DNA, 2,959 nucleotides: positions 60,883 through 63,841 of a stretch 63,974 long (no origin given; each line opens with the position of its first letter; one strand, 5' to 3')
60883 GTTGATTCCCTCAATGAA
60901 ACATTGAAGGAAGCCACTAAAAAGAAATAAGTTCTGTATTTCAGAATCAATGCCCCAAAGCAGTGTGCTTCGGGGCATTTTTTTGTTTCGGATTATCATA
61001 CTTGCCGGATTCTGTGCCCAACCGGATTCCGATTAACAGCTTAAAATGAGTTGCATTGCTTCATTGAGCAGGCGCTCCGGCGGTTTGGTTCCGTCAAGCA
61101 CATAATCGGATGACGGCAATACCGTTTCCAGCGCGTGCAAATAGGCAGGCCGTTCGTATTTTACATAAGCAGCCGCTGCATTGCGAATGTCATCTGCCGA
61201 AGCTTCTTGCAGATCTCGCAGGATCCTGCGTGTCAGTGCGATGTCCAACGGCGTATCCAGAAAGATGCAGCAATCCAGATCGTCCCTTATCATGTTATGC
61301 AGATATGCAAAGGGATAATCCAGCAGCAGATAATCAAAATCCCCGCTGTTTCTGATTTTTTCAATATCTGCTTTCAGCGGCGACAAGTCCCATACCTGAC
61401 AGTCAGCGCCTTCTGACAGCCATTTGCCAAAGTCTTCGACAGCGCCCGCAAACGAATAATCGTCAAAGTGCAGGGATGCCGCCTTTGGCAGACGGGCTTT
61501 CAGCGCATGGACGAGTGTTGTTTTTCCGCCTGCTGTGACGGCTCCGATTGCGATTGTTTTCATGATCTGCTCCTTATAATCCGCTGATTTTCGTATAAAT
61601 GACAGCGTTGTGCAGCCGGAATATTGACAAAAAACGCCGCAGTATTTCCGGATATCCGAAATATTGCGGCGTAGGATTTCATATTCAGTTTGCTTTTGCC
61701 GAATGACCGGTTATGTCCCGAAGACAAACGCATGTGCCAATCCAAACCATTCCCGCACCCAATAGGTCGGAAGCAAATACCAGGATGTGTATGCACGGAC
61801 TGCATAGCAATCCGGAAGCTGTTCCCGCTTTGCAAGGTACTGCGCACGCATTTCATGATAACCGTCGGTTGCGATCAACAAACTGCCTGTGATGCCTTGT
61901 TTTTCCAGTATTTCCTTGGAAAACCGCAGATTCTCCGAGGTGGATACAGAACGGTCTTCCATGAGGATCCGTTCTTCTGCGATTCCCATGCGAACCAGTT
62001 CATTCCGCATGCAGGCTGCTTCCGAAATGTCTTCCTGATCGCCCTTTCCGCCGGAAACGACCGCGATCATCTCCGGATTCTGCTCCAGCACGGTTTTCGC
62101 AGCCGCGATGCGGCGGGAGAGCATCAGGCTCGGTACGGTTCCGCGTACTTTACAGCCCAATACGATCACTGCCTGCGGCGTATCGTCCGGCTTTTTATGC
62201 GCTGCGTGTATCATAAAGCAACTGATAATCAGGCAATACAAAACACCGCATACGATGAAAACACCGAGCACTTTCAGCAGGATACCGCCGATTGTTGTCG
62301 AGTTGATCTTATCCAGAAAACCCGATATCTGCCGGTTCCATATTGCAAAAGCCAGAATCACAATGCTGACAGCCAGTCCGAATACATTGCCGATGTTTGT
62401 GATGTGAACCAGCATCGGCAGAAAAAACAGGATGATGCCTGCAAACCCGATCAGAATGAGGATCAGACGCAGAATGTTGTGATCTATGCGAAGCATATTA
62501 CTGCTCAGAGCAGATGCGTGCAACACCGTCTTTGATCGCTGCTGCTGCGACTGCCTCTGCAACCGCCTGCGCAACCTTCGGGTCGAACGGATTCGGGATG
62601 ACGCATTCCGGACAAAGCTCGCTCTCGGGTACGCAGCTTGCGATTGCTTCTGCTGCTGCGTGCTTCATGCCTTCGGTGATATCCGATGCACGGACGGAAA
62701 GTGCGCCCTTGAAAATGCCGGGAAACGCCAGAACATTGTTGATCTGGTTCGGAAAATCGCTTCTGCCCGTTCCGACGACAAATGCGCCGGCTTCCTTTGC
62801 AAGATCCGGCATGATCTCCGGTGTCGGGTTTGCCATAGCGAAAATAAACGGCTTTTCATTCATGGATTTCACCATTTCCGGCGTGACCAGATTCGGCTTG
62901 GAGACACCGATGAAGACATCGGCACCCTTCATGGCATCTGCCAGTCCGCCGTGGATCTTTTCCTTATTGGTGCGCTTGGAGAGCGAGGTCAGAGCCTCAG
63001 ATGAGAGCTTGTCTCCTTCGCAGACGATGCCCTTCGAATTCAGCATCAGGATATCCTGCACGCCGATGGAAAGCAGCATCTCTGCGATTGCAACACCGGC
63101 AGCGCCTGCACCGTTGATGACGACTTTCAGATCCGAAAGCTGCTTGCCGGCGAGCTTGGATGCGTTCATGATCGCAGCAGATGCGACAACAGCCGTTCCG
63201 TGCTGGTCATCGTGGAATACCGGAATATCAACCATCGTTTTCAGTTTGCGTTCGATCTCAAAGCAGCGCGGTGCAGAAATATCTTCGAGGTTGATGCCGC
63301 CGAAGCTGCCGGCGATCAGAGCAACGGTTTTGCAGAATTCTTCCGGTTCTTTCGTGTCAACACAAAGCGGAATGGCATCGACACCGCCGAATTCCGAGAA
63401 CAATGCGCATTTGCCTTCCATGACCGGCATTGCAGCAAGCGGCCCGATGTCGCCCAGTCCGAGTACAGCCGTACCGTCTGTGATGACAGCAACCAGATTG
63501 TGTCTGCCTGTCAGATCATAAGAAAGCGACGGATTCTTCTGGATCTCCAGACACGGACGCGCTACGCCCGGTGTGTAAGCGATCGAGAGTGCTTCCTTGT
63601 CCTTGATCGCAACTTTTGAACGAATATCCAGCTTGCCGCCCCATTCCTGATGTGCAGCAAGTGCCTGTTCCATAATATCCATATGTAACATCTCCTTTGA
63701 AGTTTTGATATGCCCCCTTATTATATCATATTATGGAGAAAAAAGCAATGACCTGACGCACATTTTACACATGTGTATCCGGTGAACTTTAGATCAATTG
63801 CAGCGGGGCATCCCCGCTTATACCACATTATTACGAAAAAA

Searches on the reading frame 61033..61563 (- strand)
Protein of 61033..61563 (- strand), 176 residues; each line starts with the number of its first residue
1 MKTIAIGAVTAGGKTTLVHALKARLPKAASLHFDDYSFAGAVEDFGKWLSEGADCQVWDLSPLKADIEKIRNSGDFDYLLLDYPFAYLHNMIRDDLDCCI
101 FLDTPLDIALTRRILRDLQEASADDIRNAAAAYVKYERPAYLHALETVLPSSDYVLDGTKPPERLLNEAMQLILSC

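Call 76: search_protein_families(library=pfam, proteins=[window:61033-61563:-], max_evalue=0.0001)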
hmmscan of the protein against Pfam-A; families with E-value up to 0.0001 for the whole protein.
window:61033-61563:- (176 aa): 1 family
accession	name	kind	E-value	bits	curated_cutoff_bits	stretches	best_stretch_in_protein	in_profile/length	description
PF00485.24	PRK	-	2.5e-05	24.6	22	0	85-153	118-184/196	Phosphoribulokinase / Uridine kinase family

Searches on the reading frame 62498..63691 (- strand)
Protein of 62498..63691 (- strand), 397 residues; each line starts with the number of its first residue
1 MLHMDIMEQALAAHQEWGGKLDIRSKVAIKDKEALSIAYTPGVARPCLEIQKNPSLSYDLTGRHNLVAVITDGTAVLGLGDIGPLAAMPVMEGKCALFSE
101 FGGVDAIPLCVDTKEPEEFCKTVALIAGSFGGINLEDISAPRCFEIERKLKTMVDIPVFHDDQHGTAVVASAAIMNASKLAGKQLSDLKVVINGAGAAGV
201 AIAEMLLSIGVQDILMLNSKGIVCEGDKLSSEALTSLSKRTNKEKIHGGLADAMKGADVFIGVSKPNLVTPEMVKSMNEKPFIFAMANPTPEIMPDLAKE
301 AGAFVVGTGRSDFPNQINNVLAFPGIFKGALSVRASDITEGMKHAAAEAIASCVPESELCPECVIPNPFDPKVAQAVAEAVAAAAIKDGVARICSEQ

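Call 76: search_protein_families(library=pfam, proteins=[window:62498-63691:-], max_evalue=0.0001)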
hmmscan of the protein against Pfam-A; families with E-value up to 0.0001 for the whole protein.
window:62498-63691:- (397 aa): 2 families
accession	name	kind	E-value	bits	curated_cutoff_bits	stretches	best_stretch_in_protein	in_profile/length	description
PF00390.24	malic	-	1.1e-29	104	23.1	1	24-151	7-182/182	Malic enzyme, N-terminal domain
PF03949.21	Malic_M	-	1.1e-24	87.6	23.5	1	165-385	3-257/258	Malic enzyme, NAD binding domain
